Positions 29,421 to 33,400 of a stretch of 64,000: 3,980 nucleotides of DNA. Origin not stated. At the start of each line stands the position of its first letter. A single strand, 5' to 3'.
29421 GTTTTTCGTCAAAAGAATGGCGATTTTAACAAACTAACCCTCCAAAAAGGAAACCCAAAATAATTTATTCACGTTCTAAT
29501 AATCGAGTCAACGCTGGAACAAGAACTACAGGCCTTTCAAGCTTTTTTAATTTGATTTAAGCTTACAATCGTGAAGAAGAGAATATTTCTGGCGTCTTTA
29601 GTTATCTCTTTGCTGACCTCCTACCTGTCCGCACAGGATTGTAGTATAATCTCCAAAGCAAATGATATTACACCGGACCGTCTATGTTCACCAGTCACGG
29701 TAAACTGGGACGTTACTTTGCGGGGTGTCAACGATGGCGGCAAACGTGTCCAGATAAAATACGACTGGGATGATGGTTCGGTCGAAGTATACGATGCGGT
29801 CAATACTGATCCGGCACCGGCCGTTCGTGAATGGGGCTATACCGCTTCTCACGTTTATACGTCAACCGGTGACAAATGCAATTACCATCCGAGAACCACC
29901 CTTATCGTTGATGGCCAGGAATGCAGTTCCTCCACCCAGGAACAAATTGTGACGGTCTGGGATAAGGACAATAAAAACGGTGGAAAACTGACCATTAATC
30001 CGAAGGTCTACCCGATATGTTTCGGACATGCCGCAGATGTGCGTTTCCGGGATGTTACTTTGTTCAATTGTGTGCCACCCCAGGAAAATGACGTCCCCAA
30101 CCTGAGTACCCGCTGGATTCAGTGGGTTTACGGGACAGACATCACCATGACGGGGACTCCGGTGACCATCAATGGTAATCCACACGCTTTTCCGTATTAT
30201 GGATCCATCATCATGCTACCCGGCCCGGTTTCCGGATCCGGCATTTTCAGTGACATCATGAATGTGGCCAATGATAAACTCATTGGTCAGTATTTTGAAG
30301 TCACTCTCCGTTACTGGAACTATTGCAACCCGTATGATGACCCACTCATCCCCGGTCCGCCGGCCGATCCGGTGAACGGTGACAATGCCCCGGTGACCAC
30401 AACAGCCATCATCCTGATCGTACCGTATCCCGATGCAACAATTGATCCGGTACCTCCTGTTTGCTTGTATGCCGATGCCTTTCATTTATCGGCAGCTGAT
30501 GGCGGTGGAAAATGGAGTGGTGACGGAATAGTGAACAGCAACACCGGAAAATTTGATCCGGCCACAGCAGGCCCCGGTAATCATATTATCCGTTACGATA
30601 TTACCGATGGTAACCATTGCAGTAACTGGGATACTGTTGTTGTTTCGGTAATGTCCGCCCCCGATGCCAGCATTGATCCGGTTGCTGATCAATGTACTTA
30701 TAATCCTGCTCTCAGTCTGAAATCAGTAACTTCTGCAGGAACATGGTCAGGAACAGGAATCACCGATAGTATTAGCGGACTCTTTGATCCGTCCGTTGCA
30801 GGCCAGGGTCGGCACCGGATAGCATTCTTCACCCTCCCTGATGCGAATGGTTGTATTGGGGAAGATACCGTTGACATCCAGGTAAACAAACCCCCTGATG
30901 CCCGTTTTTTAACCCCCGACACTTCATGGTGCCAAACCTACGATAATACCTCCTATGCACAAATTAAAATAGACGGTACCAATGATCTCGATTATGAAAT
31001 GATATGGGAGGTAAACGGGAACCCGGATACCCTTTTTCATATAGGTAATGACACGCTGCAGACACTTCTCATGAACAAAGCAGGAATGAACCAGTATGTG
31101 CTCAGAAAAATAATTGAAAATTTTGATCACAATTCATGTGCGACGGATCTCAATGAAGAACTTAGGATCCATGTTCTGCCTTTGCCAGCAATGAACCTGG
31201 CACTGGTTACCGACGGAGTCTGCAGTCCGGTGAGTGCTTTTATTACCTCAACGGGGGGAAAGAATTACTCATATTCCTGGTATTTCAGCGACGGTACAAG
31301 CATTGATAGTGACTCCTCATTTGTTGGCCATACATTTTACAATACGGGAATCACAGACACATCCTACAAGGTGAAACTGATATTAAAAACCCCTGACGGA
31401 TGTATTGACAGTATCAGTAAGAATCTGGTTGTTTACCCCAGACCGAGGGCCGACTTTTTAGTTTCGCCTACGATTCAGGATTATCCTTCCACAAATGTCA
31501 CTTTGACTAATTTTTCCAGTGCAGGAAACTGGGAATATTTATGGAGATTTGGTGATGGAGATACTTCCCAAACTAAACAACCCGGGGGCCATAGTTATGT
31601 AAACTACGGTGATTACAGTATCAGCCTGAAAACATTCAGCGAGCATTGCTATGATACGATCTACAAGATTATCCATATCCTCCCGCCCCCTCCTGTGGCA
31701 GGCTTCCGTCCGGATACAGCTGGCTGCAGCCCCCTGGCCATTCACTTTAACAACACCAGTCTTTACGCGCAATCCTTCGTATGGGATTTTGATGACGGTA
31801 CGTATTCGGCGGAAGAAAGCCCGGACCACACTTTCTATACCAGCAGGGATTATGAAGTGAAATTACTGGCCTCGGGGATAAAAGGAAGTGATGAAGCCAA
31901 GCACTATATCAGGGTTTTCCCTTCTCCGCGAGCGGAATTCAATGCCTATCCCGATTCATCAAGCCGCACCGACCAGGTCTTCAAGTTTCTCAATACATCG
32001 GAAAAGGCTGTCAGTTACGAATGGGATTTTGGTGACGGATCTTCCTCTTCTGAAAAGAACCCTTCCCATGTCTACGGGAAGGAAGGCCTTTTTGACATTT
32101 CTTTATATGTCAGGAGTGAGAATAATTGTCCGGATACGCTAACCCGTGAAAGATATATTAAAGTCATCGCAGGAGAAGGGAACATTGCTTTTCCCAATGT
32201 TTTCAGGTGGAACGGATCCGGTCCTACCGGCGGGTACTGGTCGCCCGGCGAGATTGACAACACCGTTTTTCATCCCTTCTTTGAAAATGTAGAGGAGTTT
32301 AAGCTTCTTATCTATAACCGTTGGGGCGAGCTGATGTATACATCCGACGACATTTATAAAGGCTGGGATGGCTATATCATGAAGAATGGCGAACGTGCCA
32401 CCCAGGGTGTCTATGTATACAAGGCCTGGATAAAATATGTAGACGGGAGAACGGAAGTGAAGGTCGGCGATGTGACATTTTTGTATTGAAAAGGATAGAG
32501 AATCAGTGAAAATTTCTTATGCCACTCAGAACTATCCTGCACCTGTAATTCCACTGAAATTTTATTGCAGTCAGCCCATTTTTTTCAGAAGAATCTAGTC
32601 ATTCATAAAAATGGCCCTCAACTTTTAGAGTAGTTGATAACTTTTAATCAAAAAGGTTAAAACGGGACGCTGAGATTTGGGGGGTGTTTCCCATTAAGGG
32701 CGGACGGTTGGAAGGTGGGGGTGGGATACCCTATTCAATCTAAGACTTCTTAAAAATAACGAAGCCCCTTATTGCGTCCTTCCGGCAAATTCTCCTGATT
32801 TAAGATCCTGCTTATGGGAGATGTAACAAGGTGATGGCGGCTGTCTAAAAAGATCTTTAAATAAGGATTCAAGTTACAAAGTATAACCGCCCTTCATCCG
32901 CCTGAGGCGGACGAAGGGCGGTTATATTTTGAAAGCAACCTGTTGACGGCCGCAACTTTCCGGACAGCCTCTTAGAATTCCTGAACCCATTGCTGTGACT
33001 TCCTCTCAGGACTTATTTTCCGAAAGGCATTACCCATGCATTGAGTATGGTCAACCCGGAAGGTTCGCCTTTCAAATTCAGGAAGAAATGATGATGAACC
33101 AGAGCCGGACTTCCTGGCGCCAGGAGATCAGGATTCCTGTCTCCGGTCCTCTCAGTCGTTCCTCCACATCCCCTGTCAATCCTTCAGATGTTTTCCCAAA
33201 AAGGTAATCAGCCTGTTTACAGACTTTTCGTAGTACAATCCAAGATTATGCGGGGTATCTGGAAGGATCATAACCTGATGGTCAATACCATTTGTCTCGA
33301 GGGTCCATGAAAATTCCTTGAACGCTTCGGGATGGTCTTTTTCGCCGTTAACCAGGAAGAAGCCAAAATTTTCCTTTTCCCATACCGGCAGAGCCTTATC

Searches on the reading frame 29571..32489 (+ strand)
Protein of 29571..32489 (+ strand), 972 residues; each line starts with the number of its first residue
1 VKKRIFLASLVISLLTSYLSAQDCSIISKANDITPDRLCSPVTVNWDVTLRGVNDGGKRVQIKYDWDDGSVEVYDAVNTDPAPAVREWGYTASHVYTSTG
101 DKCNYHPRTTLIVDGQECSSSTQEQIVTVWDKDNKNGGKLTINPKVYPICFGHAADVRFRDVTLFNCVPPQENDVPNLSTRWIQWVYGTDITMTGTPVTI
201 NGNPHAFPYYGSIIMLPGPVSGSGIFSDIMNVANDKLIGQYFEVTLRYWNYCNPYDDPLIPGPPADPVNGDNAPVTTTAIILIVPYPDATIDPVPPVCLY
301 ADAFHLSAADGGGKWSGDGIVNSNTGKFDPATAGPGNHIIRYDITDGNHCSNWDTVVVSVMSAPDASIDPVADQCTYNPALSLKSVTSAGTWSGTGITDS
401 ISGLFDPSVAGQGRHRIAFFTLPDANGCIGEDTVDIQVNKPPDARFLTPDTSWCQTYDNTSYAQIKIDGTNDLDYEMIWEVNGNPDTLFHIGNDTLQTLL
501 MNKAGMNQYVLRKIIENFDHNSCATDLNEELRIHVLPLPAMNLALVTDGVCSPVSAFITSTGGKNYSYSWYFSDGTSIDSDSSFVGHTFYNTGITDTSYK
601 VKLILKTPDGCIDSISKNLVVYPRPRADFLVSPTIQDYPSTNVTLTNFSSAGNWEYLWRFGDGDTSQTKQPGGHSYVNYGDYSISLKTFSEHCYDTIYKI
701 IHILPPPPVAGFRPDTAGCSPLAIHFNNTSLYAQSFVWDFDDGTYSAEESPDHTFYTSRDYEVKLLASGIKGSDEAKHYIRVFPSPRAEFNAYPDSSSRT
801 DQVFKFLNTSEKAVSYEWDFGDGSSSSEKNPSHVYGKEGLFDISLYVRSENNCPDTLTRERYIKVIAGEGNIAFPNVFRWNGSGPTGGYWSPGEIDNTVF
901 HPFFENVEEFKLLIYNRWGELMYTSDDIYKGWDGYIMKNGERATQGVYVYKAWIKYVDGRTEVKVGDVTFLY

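Call 11: search_protein_families(library=pfam, proteins=[window:29571-32489:+])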
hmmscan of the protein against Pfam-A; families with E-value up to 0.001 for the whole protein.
window:29571-32489:+ (972 aa): 3 families
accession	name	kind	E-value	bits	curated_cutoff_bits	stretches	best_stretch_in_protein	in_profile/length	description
PF18911.6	PKD_4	-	6.7e-35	119.5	27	4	808-864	28-84/85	PKD domain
PF00801.26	PKD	-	3.5e-25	88.2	23.5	2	810-849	26-67/80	PKD domain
PF13585.12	CHU_C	-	1.1e-08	35.5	27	1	904-966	23-82/86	CHU_C Type IX secretion signal domain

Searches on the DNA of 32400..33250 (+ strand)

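Call 8: search_rna_families(source=window, start=32400, end=33250, threshold=evalue, max_evalue=10, show_alignments=3)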
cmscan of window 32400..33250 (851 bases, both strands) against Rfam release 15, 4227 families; matches with E-value up to 10: 9.
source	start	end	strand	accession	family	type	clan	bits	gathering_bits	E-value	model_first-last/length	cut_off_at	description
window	32845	32930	+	RF02495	ohsC_RNA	Gene; antitoxin;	-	28.9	50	0.038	1-77/77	no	Oppression of Hydrophobic ORF by sRNA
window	32854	32925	+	RF02580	tsr31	Gene; sRNA;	-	23.5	50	0.26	1-70/70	no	S. aureus tsr31 small RNA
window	32842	32953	+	RF03000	LOOT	Gene; sRNA;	-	20.3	46.4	0.22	1-121/121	no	LOOT RNA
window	32579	32655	-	RF00352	snoR21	Gene; snRNA; snoRNA; CD-box;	-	19.5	45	9.2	1-82/82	no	Small nucleolar RNA R21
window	32886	32922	+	RF03366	mir-3122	Gene; miRNA;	-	19.3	92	1.3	1-73/73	no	mir-3122 microRNA precursor family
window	32601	32658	+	RF00101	SraC_RyeA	Gene; sRNA;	CL00105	16.7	37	3.5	1-145/145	no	SraC/RyeA RNA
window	32610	32688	+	RF00972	mir-651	Gene; miRNA;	-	16.3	106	4.5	1-86/86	no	mir-651 microRNA precursor family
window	32891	33004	+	RF02039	SPRY4-IT1_2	Gene; lncRNA;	-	11.9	40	6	1-120/120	no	SPRY4-IT1 conserved region 2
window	32789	32853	-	RF01519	CC0196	Gene; sRNA;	-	11.7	35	9.8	1-58/58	no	Caulobacter sRNA CC0196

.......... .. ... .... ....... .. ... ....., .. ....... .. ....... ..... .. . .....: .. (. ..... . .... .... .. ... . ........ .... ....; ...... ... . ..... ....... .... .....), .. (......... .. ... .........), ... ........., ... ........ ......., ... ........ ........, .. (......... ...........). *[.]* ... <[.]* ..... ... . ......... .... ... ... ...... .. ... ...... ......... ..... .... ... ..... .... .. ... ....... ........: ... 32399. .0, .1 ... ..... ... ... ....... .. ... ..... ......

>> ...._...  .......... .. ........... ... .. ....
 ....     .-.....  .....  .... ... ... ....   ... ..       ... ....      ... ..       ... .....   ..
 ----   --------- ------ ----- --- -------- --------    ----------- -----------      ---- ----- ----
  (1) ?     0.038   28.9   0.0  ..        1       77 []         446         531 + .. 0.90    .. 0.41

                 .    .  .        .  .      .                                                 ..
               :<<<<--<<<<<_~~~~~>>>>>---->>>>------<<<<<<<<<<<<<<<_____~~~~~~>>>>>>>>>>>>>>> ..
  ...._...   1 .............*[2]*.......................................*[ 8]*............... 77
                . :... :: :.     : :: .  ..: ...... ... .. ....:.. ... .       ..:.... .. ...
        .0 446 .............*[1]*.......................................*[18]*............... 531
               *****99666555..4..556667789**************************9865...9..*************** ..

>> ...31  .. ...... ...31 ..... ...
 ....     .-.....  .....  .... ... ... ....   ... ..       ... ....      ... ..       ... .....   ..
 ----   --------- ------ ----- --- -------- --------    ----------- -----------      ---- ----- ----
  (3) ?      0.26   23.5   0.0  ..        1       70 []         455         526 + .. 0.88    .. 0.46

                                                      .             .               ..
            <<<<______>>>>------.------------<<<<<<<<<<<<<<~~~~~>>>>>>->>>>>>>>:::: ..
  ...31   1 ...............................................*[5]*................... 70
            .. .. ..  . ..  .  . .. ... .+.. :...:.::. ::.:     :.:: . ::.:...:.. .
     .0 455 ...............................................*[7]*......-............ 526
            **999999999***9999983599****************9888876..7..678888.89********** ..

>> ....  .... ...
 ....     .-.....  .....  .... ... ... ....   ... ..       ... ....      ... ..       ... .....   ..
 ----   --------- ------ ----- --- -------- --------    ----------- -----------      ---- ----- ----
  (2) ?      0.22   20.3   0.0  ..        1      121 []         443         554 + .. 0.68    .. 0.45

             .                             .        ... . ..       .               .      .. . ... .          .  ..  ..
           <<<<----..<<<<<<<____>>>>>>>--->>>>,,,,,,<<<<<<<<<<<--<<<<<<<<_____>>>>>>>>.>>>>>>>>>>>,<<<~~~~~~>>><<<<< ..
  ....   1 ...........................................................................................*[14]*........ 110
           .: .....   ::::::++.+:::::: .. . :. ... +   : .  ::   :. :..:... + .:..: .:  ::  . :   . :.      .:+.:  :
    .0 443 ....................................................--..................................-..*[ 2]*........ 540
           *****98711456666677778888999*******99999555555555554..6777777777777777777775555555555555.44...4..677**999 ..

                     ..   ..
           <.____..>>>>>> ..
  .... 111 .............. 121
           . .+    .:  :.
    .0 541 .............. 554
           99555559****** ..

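Call 48: search_dna_similar(query=window:32542-32798:+, collection=plasmids, mode=distant, max_evalue=0.01)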
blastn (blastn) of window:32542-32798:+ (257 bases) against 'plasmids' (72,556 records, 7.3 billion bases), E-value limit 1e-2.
No match.

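Call 49: search_dna_similar(query=window:32542-32798:+, collection=phages, mode=distant, max_evalue=0.01)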
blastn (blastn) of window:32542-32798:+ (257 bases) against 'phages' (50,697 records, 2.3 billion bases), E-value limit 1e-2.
No match.
